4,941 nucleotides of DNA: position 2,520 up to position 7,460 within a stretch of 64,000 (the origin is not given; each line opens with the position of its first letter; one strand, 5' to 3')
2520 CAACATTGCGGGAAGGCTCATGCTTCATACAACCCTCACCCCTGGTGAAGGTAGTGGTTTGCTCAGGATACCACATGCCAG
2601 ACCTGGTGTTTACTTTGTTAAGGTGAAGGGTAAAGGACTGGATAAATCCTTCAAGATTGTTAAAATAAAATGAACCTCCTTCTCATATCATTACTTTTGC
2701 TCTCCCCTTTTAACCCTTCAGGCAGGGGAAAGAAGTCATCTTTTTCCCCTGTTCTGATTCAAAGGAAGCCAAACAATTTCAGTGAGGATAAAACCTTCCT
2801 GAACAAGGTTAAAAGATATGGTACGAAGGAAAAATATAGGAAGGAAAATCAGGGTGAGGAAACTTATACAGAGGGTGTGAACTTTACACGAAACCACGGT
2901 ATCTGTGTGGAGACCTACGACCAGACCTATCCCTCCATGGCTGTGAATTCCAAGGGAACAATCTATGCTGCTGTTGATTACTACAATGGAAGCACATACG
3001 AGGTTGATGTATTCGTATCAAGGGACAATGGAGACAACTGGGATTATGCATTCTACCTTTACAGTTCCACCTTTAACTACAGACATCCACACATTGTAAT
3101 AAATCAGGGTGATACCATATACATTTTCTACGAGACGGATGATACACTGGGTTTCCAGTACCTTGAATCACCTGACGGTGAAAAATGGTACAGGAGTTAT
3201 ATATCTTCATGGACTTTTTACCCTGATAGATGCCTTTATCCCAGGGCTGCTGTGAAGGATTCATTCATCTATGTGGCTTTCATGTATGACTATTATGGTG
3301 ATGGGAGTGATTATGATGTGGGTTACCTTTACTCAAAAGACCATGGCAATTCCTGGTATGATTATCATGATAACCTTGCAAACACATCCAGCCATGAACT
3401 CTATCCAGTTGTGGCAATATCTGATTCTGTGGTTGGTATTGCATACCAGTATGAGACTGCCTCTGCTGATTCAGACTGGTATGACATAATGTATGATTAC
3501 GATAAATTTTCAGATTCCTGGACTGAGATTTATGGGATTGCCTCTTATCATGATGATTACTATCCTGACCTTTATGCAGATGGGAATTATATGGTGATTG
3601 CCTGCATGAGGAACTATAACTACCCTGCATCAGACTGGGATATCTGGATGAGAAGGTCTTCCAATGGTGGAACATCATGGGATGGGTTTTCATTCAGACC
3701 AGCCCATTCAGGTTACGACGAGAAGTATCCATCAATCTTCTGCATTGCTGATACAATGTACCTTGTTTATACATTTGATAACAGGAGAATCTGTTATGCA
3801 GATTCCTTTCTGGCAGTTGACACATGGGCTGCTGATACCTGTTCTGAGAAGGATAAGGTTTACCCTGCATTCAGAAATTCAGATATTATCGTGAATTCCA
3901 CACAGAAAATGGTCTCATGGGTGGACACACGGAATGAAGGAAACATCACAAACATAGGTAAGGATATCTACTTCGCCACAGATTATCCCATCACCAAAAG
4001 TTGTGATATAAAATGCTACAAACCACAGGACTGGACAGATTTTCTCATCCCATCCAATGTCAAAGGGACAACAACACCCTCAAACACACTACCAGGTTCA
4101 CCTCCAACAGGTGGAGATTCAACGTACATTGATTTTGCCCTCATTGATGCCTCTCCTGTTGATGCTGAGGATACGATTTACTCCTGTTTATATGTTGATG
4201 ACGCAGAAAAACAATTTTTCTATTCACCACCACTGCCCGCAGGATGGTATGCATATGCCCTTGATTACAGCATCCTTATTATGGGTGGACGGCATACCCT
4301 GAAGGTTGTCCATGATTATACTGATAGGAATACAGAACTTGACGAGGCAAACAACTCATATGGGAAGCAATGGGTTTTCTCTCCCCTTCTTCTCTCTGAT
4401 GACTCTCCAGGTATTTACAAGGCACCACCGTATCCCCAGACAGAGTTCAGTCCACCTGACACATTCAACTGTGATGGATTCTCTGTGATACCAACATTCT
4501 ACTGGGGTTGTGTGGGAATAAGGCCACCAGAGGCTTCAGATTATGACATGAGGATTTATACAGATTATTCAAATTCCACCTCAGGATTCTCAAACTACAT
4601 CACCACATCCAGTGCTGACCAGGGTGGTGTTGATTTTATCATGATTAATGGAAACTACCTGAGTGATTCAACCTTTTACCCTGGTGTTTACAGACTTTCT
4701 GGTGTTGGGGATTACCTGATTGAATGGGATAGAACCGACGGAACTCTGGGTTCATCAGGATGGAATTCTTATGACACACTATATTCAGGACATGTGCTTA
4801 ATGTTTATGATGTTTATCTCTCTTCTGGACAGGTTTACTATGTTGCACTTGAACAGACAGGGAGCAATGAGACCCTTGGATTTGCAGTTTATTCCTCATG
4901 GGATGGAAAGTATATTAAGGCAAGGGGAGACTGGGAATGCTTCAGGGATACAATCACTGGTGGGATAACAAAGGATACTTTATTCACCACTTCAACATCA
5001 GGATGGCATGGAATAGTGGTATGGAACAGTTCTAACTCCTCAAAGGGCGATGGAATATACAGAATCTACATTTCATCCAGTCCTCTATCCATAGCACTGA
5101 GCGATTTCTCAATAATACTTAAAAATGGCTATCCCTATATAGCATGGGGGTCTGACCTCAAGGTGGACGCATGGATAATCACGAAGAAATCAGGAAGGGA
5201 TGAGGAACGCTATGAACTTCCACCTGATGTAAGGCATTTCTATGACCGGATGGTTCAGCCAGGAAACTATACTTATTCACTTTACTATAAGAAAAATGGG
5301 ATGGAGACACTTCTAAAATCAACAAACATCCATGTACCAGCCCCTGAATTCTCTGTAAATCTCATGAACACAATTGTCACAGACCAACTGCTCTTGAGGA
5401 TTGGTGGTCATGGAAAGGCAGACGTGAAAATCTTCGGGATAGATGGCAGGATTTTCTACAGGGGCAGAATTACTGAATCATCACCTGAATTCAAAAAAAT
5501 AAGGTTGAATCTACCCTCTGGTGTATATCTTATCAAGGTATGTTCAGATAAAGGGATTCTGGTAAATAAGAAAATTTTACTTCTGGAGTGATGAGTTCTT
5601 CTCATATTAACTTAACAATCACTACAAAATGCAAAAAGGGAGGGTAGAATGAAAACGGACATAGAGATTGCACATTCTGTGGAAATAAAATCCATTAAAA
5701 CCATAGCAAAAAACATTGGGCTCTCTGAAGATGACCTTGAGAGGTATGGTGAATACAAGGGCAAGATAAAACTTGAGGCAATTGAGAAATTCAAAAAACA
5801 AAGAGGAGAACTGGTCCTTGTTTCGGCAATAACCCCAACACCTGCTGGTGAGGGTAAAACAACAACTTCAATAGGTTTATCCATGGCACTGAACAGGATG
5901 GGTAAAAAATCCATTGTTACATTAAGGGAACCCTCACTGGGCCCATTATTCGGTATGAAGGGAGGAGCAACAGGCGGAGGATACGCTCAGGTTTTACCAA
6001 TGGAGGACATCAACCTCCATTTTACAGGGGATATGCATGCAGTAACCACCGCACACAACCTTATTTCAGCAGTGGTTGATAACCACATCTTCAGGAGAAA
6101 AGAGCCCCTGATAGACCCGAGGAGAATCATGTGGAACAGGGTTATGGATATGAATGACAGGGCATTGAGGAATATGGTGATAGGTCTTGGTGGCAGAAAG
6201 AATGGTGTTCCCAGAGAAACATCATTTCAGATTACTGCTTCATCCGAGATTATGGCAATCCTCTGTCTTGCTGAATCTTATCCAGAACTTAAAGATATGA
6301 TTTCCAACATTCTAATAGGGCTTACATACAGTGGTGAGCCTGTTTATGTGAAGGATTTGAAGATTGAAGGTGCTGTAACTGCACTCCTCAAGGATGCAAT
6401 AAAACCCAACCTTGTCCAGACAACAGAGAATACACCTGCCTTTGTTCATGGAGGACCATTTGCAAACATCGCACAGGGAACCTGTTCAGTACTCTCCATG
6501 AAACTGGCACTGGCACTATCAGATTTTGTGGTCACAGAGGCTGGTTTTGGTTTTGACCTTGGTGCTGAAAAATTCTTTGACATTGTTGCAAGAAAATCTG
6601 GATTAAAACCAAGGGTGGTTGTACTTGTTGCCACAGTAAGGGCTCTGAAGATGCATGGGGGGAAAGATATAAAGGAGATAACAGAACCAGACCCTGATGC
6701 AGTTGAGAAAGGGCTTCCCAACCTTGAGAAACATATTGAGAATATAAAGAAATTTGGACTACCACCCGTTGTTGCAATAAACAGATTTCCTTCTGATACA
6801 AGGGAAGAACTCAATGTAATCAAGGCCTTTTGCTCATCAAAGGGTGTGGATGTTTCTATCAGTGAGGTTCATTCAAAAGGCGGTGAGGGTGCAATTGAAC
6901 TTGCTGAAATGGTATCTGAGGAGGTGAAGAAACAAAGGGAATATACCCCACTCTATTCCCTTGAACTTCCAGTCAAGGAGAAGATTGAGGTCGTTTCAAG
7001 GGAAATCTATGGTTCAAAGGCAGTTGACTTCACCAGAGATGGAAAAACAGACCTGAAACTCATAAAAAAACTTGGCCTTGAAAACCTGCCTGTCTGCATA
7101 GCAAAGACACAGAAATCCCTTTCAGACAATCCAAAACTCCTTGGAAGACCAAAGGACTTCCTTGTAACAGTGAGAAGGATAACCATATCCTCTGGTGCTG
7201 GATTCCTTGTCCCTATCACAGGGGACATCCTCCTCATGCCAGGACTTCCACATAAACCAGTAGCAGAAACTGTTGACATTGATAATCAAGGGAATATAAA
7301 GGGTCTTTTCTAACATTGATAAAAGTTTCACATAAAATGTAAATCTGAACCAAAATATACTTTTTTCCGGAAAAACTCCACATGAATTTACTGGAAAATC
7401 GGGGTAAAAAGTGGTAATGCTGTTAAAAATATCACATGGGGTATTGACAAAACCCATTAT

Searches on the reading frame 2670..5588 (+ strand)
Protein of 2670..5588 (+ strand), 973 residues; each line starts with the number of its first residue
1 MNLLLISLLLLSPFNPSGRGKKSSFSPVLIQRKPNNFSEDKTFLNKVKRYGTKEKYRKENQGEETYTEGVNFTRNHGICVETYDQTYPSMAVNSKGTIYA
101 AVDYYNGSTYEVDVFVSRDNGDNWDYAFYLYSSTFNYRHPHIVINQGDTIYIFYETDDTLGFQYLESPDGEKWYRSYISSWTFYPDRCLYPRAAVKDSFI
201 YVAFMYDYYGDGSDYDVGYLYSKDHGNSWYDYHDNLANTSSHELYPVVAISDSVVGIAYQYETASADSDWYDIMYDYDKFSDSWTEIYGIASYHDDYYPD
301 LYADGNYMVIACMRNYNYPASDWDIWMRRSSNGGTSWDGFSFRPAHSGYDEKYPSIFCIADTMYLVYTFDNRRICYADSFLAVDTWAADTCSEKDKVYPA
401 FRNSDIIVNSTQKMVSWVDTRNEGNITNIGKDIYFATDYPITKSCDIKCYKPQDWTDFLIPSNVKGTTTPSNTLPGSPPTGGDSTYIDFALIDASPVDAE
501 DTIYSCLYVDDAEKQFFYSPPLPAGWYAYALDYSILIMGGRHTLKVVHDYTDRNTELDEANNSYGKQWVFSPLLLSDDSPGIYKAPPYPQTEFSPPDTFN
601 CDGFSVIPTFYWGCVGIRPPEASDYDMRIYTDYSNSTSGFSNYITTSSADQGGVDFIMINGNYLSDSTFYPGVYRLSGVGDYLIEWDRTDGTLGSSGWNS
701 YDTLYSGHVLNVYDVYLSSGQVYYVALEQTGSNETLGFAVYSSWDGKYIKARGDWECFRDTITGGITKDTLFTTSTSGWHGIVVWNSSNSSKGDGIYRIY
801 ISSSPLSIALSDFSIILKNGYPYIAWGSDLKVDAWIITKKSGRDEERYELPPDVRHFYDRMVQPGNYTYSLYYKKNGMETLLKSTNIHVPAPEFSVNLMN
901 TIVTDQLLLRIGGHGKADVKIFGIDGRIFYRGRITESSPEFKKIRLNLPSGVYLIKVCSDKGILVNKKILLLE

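Call 5: search_protein_families(library=pfam, proteins=[window:2670-5588:+], max_evalue=0.1)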
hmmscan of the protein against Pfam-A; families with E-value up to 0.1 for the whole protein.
window:2670-5588:+ (973 aa): 2 families
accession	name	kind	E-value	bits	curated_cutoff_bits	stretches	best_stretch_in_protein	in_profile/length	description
PF13088.12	BNR_2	-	7.1e-05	22.7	31.4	1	217-339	82-200/277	BNR repeat-like domain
PF18962.6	Por_Secre_tail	-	0.021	15.5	27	1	915-969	20-73/75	Secretion system C-terminal sorting domain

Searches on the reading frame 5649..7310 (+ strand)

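Call 75: search_protein_families(library=pfam, proteins=[window:5649-7310:+], max_evalue=0.001)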
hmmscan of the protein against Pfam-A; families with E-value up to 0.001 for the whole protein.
window:5649-7310:+ (554 aa): 1 family
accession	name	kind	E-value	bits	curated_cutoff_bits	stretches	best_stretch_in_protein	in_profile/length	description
PF01268.25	FTHFS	-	1.2e-254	846.2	27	1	2-554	1-556/556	Formate--tetrahydrofolate ligase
